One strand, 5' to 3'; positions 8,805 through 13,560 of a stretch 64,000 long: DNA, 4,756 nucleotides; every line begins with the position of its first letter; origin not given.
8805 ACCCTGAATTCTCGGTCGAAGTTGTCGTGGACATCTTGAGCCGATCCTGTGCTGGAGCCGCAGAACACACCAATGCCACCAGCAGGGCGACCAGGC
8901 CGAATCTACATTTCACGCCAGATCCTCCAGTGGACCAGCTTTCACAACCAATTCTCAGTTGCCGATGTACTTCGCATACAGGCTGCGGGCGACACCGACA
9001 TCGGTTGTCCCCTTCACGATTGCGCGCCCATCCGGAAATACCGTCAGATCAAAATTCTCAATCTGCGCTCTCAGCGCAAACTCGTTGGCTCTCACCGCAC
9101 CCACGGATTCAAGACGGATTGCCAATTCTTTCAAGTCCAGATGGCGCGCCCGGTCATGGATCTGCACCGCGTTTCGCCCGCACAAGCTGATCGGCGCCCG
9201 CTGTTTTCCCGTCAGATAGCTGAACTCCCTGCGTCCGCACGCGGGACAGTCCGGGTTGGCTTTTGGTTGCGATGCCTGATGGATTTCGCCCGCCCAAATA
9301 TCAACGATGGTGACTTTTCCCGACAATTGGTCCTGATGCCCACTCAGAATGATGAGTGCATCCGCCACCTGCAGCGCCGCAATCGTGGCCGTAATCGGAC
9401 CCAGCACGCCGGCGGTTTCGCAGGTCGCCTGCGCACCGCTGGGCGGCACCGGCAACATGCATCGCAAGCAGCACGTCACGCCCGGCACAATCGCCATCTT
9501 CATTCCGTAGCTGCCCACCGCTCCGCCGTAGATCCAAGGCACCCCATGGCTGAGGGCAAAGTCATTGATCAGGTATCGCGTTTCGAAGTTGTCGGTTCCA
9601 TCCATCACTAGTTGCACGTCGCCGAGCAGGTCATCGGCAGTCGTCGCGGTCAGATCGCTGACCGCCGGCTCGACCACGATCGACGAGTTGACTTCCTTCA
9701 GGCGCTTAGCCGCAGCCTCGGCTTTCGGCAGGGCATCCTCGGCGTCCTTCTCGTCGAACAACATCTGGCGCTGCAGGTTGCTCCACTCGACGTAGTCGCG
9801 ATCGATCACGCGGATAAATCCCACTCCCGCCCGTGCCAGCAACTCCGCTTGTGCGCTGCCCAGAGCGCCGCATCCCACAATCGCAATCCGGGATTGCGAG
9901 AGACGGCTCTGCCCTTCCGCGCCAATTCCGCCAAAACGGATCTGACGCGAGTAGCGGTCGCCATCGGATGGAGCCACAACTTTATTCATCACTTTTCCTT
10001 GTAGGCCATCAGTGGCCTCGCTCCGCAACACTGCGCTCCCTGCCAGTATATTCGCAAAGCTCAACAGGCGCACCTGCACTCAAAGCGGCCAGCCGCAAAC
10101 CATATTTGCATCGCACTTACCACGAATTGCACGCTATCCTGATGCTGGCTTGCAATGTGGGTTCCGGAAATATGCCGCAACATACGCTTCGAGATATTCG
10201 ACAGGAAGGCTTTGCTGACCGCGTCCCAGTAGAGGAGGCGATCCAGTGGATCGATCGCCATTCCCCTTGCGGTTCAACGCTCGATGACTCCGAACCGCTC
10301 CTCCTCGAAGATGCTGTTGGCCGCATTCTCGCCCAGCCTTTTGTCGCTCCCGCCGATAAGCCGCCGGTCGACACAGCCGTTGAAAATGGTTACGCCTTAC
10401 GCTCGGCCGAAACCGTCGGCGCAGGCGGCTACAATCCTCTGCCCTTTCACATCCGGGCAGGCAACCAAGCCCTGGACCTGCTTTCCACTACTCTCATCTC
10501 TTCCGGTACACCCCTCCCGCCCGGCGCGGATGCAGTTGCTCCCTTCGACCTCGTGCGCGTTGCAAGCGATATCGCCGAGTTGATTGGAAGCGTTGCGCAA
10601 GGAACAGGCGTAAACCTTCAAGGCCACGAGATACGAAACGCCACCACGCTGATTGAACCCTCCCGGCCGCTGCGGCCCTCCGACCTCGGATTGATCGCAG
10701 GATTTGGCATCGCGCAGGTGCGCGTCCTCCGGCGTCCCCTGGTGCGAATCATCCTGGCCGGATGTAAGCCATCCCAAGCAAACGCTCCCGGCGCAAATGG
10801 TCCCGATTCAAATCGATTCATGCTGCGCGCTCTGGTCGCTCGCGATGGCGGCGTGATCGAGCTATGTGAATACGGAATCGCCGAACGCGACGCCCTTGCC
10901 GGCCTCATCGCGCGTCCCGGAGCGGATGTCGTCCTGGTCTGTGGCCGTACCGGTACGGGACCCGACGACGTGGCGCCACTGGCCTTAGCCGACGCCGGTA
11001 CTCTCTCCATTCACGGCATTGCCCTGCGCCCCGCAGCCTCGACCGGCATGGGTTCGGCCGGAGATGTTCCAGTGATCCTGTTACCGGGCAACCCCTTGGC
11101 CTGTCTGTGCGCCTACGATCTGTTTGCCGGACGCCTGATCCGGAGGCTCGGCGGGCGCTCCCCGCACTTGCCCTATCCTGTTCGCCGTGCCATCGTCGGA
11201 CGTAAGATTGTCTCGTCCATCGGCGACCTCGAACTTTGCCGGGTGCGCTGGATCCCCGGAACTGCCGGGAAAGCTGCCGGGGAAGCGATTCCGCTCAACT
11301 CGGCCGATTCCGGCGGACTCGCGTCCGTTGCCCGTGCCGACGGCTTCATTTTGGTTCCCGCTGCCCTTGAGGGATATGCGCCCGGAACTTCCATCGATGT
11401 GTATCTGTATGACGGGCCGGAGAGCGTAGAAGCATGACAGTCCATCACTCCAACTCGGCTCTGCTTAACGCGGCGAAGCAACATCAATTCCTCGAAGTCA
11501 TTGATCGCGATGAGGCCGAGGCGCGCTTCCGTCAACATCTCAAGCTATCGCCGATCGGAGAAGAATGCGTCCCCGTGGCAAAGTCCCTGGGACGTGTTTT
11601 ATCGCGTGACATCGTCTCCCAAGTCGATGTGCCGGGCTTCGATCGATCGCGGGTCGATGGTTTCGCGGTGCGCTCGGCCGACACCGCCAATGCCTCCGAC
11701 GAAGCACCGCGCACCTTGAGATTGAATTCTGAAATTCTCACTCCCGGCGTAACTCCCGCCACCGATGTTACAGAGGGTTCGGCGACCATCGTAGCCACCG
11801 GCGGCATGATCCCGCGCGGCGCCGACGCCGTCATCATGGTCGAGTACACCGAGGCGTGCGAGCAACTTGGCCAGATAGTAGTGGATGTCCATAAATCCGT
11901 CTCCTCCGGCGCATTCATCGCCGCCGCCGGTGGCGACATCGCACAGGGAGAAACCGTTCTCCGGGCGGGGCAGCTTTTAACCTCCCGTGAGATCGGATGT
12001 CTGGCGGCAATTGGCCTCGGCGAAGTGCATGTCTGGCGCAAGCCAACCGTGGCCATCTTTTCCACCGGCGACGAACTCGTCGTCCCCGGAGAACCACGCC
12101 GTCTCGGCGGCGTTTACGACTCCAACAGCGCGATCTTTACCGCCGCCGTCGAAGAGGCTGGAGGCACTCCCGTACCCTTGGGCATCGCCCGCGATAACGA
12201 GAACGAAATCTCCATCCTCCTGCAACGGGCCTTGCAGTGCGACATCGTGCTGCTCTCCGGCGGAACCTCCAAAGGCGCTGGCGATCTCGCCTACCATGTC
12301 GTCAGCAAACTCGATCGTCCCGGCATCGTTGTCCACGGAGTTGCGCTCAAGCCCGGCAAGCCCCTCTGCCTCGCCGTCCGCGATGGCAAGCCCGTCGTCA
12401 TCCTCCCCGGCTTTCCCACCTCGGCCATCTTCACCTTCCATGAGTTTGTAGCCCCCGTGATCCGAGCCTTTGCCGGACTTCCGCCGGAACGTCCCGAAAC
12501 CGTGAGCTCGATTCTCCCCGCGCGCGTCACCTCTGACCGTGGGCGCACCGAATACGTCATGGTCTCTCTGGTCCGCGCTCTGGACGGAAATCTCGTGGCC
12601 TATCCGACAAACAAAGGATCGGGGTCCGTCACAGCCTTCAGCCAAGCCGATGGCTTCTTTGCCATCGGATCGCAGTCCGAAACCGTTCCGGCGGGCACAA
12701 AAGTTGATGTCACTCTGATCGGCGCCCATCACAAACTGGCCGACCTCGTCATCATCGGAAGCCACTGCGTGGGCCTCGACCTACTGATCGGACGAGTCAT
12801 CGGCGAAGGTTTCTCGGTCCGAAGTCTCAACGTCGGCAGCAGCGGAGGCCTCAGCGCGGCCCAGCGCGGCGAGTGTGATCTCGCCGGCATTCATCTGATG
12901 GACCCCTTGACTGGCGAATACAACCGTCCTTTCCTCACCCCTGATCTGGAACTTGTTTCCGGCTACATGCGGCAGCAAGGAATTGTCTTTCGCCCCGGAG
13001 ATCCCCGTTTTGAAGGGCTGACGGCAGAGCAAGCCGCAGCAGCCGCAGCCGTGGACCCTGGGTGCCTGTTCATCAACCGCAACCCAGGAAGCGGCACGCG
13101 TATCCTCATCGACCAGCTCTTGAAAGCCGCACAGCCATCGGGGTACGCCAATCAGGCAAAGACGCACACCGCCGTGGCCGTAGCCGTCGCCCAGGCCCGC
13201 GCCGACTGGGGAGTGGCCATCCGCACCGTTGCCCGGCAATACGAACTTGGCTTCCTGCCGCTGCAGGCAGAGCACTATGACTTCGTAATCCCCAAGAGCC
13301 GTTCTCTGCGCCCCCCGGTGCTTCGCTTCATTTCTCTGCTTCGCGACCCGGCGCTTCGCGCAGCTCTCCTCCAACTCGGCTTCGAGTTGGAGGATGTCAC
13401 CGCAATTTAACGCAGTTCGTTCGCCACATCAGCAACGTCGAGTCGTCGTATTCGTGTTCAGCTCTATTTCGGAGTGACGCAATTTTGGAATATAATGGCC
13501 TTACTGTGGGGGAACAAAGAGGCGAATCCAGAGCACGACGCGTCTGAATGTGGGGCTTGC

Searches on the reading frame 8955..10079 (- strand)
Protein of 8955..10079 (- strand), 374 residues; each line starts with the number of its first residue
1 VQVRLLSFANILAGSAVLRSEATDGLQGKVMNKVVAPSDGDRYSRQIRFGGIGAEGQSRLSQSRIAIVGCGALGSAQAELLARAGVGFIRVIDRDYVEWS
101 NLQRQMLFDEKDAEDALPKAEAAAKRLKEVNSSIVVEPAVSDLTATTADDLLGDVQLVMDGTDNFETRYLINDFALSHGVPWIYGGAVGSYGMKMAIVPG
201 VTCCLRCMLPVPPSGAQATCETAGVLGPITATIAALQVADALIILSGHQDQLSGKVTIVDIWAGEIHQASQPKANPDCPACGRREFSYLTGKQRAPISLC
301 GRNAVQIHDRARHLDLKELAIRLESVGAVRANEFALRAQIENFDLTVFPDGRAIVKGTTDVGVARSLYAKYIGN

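Call 44: search_protein_families(library=pfam, proteins=[window:8955-10079:-])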
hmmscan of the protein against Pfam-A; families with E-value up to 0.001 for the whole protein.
window:8955-10079:- (374 aa): 1 family
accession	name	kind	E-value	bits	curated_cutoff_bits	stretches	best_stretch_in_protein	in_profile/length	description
PF00899.27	ThiF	-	2.2e-72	243.5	28.1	1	43-280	1-238/238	ThiF family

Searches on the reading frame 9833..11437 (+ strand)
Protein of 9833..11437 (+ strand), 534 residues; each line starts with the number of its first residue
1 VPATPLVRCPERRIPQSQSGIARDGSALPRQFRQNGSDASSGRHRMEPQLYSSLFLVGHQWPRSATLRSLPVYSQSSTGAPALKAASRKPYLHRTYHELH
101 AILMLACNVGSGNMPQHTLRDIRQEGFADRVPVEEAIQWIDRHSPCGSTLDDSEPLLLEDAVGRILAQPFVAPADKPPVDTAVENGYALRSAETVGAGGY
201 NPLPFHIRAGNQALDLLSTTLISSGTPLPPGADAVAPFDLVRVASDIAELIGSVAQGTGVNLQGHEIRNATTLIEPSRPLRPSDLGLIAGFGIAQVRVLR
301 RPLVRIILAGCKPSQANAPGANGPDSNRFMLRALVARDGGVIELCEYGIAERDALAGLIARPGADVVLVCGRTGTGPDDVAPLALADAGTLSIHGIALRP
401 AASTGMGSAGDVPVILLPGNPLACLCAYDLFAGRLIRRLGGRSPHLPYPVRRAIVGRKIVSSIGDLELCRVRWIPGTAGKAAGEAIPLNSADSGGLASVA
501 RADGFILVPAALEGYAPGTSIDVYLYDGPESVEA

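Call 44: search_protein_families(library=pfam, proteins=[window:9833-11437:+])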
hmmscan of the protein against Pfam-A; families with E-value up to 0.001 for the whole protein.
window:9833-11437:+ (534 aa): 3 families
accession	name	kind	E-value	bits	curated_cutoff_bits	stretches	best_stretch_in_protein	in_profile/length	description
PF03453.22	MoeA_N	-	1.2e-23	83.9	30.8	1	131-292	1-160/160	MoeA N-terminal region (domain I and II)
PF00994.29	MoCF_biosynth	-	1.3e-11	44.8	26.6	1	324-432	15-138/144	Probable molybdopterin binding domain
PF03454.20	MoeA_C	-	3.4e-10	40.4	22.1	1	453-525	2-71/72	MoeA C-terminal region (domain IV)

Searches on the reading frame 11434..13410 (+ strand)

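Call 44: search_protein_families(library=pfam, proteins=[window:11434-13410:+])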
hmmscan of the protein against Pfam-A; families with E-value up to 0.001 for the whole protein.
window:11434-13410:+ (658 aa): 4 families
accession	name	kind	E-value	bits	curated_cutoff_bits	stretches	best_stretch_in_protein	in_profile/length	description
PF12727.12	PBP_like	-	5.5e-49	166.4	27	1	459-636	10-192/193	PBP superfamily domain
PF03453.22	MoeA_N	-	4.3e-41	140.7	30.8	1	26-194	4-160/160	MoeA N-terminal region (domain I and II)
PF00994.29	MoCF_biosynth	-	5.2e-25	88.3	26.6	1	207-344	1-143/144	Probable molybdopterin binding domain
PF03454.20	MoeA_C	-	5.4e-15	55.8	22.1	1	360-428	3-71/72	MoeA C-terminal region (domain IV)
